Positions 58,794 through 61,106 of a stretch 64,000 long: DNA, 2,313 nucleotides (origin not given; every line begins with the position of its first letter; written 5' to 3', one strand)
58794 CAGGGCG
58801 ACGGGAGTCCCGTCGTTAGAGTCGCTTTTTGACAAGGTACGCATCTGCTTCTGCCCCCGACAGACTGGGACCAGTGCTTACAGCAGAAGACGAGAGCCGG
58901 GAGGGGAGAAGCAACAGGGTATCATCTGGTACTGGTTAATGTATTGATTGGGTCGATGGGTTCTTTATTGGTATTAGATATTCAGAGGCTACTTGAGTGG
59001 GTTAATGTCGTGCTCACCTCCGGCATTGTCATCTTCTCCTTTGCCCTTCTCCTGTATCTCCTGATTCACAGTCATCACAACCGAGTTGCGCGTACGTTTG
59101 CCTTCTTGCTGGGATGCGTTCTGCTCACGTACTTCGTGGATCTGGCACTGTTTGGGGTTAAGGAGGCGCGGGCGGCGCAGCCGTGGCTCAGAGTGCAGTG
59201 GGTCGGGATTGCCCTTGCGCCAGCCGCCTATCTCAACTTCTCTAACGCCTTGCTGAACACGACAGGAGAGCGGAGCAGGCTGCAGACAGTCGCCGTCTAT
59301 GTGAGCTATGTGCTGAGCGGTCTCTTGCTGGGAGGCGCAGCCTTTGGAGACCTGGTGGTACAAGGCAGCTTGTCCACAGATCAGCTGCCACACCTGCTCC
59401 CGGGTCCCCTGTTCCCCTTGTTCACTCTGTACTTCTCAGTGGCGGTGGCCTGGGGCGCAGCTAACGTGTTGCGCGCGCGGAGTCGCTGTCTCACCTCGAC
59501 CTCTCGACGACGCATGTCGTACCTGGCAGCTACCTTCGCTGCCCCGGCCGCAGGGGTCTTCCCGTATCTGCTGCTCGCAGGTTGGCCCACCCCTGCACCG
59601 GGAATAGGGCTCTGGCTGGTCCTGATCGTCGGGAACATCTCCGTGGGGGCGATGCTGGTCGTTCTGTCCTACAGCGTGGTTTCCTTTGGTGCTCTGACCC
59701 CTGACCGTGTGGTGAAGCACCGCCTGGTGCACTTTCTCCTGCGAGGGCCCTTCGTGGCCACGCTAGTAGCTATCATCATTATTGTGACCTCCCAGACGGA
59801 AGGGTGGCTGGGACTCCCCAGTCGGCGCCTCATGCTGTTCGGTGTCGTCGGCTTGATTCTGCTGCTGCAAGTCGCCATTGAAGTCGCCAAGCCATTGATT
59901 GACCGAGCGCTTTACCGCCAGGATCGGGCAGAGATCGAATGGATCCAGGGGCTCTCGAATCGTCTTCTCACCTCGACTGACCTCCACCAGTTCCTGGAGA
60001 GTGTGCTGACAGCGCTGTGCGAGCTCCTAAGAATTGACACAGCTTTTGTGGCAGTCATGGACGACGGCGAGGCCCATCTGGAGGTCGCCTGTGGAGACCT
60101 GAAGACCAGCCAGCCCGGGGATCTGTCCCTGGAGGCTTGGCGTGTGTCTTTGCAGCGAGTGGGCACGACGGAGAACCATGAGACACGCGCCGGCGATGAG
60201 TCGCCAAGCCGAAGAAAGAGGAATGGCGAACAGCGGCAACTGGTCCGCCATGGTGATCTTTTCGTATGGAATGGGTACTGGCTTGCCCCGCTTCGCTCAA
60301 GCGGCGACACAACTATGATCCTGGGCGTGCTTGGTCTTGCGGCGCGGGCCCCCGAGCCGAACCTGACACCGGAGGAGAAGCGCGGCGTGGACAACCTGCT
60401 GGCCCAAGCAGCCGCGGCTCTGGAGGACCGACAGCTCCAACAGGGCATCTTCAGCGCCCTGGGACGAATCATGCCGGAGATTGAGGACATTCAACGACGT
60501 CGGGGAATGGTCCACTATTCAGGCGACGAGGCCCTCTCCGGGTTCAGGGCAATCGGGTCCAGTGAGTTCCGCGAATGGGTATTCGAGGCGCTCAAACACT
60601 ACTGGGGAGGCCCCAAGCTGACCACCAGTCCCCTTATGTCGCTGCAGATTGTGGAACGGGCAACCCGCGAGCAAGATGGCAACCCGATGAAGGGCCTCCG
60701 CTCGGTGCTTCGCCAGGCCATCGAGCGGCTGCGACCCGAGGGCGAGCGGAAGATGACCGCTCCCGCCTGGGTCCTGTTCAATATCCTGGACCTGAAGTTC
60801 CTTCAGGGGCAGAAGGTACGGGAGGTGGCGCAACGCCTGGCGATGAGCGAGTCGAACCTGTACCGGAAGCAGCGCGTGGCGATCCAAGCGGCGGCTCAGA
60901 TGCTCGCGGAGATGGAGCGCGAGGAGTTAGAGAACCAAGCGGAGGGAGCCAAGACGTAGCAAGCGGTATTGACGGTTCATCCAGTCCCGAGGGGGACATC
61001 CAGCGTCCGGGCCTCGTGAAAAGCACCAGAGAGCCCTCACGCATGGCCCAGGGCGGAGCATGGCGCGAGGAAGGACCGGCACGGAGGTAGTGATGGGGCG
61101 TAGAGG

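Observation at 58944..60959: Unusual one-component membrane regulator: 7-8 TM sensor + GAF-like domain + sigma-70 region-4-type HTH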

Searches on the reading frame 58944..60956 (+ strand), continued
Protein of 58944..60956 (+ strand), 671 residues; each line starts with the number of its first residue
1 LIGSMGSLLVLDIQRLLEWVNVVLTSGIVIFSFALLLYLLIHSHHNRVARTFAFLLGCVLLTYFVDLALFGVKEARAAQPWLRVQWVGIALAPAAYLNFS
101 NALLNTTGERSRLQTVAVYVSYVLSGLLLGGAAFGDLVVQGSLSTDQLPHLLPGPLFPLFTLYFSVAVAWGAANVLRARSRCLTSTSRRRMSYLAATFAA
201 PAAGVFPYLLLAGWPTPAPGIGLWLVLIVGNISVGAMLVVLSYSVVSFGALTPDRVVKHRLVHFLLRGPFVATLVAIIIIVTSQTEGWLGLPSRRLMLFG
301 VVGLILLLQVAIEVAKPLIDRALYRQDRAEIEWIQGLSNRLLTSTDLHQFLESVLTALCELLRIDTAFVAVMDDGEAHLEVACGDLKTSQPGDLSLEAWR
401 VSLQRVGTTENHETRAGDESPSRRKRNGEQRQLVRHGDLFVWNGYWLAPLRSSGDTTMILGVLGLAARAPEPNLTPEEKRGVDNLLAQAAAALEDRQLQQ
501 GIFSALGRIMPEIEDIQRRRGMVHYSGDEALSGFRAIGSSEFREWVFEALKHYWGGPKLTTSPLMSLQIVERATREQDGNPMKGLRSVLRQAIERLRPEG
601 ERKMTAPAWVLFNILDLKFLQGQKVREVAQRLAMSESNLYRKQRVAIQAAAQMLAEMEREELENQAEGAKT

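Call 36: predict_structure(alignment_id=A3)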
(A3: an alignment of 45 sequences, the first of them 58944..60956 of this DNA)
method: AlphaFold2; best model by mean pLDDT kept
length: 671 residues; sequences in the alignment: 45
mean_pLDDT: 85.5   pTM: 0.67
mean pLDDT of the five models: 85.5, 84.5, 83.2, 82.3, 80.3
residues with pLDDT >= 90: 366; 70-90: 221; 50-70: 51; < 50: 33
segments of 3 or more residues with pLDDT < 50: 390-393, 415-429, 524-534
pLDDT, mean of each block of 10 residues (from residue 1): 67 88 94 95 91 95 93 88 94 96 89 94 96 91 80 91 94 94 85 89 73 66 87 91 86 86 93 92 83 88 94 91 83 79 90 97 94 83 73 52 61 47 43 81 89 89 91 93 96 92 82 70 47 52 93 89 92 95 96 96 89 97 96 94 93 94 85 62
secondary structure, 60 per line:
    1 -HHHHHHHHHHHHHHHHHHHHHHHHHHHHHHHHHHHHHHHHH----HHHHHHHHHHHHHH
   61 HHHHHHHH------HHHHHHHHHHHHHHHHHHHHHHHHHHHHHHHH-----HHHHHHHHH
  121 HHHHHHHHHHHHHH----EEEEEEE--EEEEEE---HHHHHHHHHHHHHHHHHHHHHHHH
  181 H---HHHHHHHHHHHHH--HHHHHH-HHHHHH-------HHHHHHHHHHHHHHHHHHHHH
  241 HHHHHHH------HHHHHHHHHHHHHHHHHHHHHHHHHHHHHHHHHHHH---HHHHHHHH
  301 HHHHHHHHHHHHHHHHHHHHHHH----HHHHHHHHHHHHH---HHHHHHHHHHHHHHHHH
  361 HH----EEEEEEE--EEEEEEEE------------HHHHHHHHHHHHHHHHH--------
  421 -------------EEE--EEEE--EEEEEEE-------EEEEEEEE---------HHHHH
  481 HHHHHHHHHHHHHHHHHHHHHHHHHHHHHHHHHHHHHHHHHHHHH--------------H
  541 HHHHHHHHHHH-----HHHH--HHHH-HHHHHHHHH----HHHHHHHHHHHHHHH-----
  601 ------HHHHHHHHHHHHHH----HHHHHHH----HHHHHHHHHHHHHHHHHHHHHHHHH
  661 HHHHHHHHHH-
elements in order: H2-42 H47-68 H75-106 H112-134 E139-145 E148-153 H157-181 H185-197 H200-205 H207-212 H220-247 H254-289 H293-323 H328-340 H344-362 E367-373 E376-383 H396-412 E434-436 E439-442 E445-451 E459-466 H476-525 H540-551 H557-560 H563-566 H568-576 H581-595 H607-620 H625-631 H636-670
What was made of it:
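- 58992..59891 (+): Polytopic membrane domain, residues 17-316: nine TM helices with the N-terminus outside and the C-terminus inside. An outside beta-hairpin lies at residues 139-153. The cytoplasmic loops 178-192 (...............) and 248-269 are highly conserved. AlphaFold model (call 36).
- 59979..60422 (+): GAF domain, residues about 346-493, with a variable low-confidence insert at about 388-433. Low pLDDT at 390-393 and 415-429 (call 36).
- It shows nine long helices, a GAF fold, a helix at 476-525, a disordered stretch at 524-534 and a confident C-terminal domain (call 36).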

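Call 39: fold_search(model_id=the predicted structure, library=pdb)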
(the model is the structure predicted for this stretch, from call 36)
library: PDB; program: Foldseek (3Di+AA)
matches with E <= 10: 1074; with E <= 0.001: 0
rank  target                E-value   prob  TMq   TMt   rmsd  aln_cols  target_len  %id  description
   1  8xgr_R                1.1e-03  1.00  0.25  0.48   6.8       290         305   13  ETB-eGt complex bound to endothelin-1 (released 2024-04-03)
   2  8hcx_C                2.0e-03  1.00  0.25  0.50   6.5       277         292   16  Cryo-EM structure of Endothelin1-bound ETBR-Gq complex (released 2023-03-22)
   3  8zrt_R                3.4e-03  1.00  0.25  0.50   6.3       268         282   14  Cryo-EM structure focused on the receptor of the ET-1 bound ETBR-DNGI complex (released 2024-10-02)
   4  7epa_A                3.7e-03  1.00  0.23  0.20   7.1       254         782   11  Cryo-EM structure of inactive mGlu2 homodimer (released 2021-06-23)
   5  9uym_R                4.3e-03  1.00  0.24  0.45   6.8       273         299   10  Composite map of the G protein-coupled receptor 1 (GPR1) bound to chemerin and beta-arrestin 2 (released 2025-11-19)
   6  6oap_B                5.9e-03  1.00  0.16  0.32  19.9       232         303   15  Crystal structure of a dual sensor histidine kinase in the green-light absorbing Pg state (released 2019-09-18)
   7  7td0_R                6.4e-03  1.00  0.27  0.55   5.3       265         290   10  Lysophosphatidic acid receptor 1-Gi complex bound to LPA (released 2022-02-09)
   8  7td2_R                6.7e-03  1.00  0.28  0.57   5.0       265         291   10  Lysophosphatidic acid receptor 1-Gi complex bound to LPA, state a (released 2022-02-09)
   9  7td1_R                6.7e-03  1.00  0.27  0.55   5.4       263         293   11  Lysophosphatidic acid receptor 1-Gi complex bound to LPA, state a (released 2022-02-09)
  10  8u4n_R                6.7e-03  1.00  0.26  0.52   6.8       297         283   10  Structure of Apo CXCR4/Gi complex (released 2024-03-13)
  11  3cit_A                7.0e-03  1.00  0.14  0.56  15.5       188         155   19  Crystal structure of the GAF domain of a putative sensor histidine kinase from Pseudomonas syringae pv. tomato (released 2008-05-13)
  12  3cit_B                8.0e-03  1.00  0.14  0.56  13.9       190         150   16  Crystal structure of the GAF domain of a putative sensor histidine kinase from Pseudomonas syringae pv. tomato (released 2008-05-13)
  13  8ieb_B                8.3e-03  1.00  0.24  0.48   9.2       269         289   14  Cryo-EM structure of GPR156 of GPR156-miniGo-scFv16 complex (local refine) (released 2024-02-14)
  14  8jjp_A                8.3e-03  1.00  0.24  0.46   7.1       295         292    9  G protein-coupled receptor 1 (released 2024-08-21)
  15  3eea_A                9.1e-03  1.00  0.15  0.58   6.1       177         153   13  The crystal structure of the GAF domain/HD domain protein from Geobacter sulfurreducens (released 2008-11-04)
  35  3eea_B                1.4e-02  1.00  0.15  0.58   6.4       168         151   15  The crystal structure of the GAF domain/HD domain protein from Geobacter sulfurreducens (released 2008-11-04)
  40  2y8h_B                1.6e-02  1.00  0.15  0.58   7.9       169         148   16  STRUCTURE OF THE FIRST GAF DOMAIN E87G MUTANT OF MYCOBACTERIUM TUBERCULOSIS DOSS (released 2011-02-23)
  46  5m82                  1.7e-02  1.00  0.16  0.55   8.2       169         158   13  Three-dimensional structure of the photoproduct state of GAF3 from Slr1393 of Synechocystis sp. PCC6803 (released 2017-12-20)
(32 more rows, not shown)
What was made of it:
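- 59979..60422 (+): Foldseek hits 3cit, 3eea and 2y8h (call 39).
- On GAF domain: Foldseek finds 3cit, 3eea, 2y8h and 5m82 with TMt 0.55-0.58 (call 39).
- Checked: Foldseek finds GAF structures (call 39).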

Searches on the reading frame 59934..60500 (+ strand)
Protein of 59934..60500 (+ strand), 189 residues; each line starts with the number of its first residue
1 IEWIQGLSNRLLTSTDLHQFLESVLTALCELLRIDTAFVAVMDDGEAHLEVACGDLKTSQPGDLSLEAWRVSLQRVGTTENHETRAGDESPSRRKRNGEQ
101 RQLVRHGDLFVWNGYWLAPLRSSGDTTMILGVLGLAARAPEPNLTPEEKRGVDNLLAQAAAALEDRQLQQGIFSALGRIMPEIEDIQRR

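Call 6: search_protein_families(library=pfam, proteins=[window:59934-60500:+], max_evalue=10)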
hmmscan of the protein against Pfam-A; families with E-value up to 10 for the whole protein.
window:59934-60500:+ (189 aa): 4 families
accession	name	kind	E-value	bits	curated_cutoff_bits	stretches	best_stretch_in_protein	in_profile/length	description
PF13185.12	GAF_2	-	1.6e-06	28.8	28.6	1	14-164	1-136/136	GAF domain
PF01590.32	GAF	-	0.00062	20.7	22.4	1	16-163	1-133/133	GAF domain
PF13492.12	GAF_3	-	0.00085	20.2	27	1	17-164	2-128/129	GAF domain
PF11849.14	DUF3369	-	0.006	17.3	27.2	1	8-50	28-74/168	Domain of unknown function (DUF3369)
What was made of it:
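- On GAF domain: GAF_2 gives 28.8 bits against 28.6 on residues 331-519 (call 6).
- Checked: GAF_2 gives E=1.6e-6 and 28.8 bits against a cut-off of 28.6 on residues 331-519 alone (call 6).
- GAF_2 is at the gathering score on the isolated region (call 6), with GAF structural hits (call 39).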

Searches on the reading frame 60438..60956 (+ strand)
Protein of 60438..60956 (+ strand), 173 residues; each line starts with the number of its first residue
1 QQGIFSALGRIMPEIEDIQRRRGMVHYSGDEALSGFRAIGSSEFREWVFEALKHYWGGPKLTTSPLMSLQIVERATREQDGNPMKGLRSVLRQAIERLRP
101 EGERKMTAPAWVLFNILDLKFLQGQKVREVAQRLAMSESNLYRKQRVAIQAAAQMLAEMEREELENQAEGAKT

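Call 6: search_protein_families(library=pfam, proteins=[window:60444-60956:+], max_evalue=10)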
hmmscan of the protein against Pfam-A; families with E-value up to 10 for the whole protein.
window:60444-60956:+ (171 aa): 2 families
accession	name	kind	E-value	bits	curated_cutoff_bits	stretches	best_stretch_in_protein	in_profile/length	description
PF08281.18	Sigma70_r4_2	-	0.049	13.7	25.7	1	114-140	18-44/54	Sigma-70, region 4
PF05930.18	Phage_AlpA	-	0.093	13.1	21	1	124-142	5-23/51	Prophage CP4-57 regulatory protein (AlpA)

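Call 11: search_solved_structures(query=window:60438-60956:+, max_evalue=10, show_alignments=3)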
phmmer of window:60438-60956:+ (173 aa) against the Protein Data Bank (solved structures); distinct sequences matched with E-value up to 10: 1.
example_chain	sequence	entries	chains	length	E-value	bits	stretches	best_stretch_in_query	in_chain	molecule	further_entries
6ei9_A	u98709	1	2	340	1.1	12.3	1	14-70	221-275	tRNA-dihydrouridine synthase B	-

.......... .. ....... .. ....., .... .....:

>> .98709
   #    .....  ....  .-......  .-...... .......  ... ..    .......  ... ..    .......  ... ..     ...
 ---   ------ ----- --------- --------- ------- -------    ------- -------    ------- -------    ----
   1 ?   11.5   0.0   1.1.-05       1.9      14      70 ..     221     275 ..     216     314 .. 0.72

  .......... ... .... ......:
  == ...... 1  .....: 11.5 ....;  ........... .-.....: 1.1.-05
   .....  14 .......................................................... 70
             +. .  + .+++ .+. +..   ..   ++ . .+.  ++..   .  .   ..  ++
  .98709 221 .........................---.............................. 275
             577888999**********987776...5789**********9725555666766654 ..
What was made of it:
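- Tried and rejected: A single-sequence phmmer search against the PDB found nothing relevant (call 11).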

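Call 18: search_protein_representatives(protein=window:60438-60956:+)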
Query: 173 residues. Proteins with E-value up to 0.001 (for the whole library): 852; up to 1e-10: 236; up to 1e-30: 121. The best 150 are listed.
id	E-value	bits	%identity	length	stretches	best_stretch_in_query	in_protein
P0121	6.2e-68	243.9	67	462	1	1-167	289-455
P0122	2.8e-67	241.7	69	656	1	1-167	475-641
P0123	2.1e-60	219.4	66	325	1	10-167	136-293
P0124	5.2e-51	188.9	53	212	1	1-166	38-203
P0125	3.0e-50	186.4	52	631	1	1-162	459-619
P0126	3.8e-50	186.1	57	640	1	1-165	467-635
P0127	2.6e-49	183.3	55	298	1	1-166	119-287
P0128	1.1e-48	181.4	53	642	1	1-161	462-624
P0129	1.9e-47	177.3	56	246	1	1-163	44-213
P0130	4.3e-47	176.1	54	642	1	1-163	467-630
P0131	4.5e-47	176.1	52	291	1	1-162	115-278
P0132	8.2e-47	175.2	56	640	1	1-167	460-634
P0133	3.7e-46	173.1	52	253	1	1-162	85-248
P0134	4.6e-46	172.8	56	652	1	1-164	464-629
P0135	8.0e-46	172.0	53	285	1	1-164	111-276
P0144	2.5e-44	167.1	52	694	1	3-163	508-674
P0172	1.5e-41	158.2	45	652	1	2-167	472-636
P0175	2.9e-41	157.2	49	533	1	1-171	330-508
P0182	1.1e-40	155.4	47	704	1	2-167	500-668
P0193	2.0e-39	151.3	42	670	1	1-170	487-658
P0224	1.0e-33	132.7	40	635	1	1-162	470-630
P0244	2.0e-30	122.0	36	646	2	3-169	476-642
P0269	1.7e-26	109.2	35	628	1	2-163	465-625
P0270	2.2e-26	108.8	42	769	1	2-164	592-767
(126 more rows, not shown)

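Call 20: search_protein_families(library=pfam, proteins=[P0125, P0144, P0172, P0182, P0193, P0224, P0244, P0269, P0270, P0175], max_evalue=0.01)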
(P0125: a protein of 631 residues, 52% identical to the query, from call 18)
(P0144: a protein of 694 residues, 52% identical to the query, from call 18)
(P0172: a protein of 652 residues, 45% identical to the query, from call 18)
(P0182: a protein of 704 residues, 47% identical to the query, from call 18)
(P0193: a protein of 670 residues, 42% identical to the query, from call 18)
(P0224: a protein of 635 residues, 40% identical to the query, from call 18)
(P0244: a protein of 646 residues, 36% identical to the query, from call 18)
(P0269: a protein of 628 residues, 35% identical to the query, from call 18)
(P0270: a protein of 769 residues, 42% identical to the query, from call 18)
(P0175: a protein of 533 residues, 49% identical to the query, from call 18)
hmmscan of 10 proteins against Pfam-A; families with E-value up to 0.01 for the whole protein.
P0125 (631 aa): 1 family
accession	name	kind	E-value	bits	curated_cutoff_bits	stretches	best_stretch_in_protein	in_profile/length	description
PF16927.11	HisKA_7TM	-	4.6e-06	27.1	28.6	1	18-210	4-199/224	N-terminal 7TM region of histidine kinase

P0144 (694 aa): 1 family
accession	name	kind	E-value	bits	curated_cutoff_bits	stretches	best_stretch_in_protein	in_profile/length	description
PF16927.11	HisKA_7TM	-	5e-08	33.5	28.6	1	22-208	4-191/224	N-terminal 7TM region of histidine kinase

P0172 (652 aa): 1 family
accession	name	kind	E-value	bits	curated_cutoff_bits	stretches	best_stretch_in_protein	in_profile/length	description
PF16927.11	HisKA_7TM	-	2.5e-09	37.7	28.6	1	25-246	6-221/224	N-terminal 7TM region of histidine kinase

P0182 (704 aa): 3 families
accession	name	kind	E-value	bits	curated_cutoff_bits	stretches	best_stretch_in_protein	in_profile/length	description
PF16927.11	HisKA_7TM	-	5.2e-09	36.7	28.6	1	24-232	6-208/224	N-terminal 7TM region of histidine kinase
PF13185.12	GAF_2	-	0.00012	22.7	28.6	1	343-494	2-136/136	GAF domain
PF01590.32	GAF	-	0.0018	19.2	22.4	1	344-493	1-133/133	GAF domain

P0193 (670 aa): 2 families
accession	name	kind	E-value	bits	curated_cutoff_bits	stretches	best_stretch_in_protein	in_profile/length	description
PF16927.11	HisKA_7TM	-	1.4e-09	38.6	28.6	1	26-228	5-205/224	N-terminal 7TM region of histidine kinase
PF13185.12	GAF_2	-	0.00099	19.8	28.6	1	351-482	3-136/136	GAF domain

P0224 (635 aa): 0 families

P0244 (646 aa): 1 family
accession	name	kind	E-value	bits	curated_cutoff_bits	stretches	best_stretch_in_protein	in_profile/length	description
PF16927.11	HisKA_7TM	-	5.2e-09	36.7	28.6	1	21-202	7-187/224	N-terminal 7TM region of histidine kinase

P0269 (628 aa): 1 family
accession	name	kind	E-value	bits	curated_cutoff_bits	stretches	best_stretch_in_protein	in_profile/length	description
PF16927.11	HisKA_7TM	-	4.2e-05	23.9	28.6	1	22-226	4-210/224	N-terminal 7TM region of histidine kinase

P0270 (769 aa): 1 family
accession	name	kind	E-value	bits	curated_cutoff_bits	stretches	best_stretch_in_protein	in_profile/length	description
PF16927.11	HisKA_7TM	-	5.8e-10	39.8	28.6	1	44-242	7-196/224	N-terminal 7TM region of histidine kinase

P0175 (533 aa): 0 families
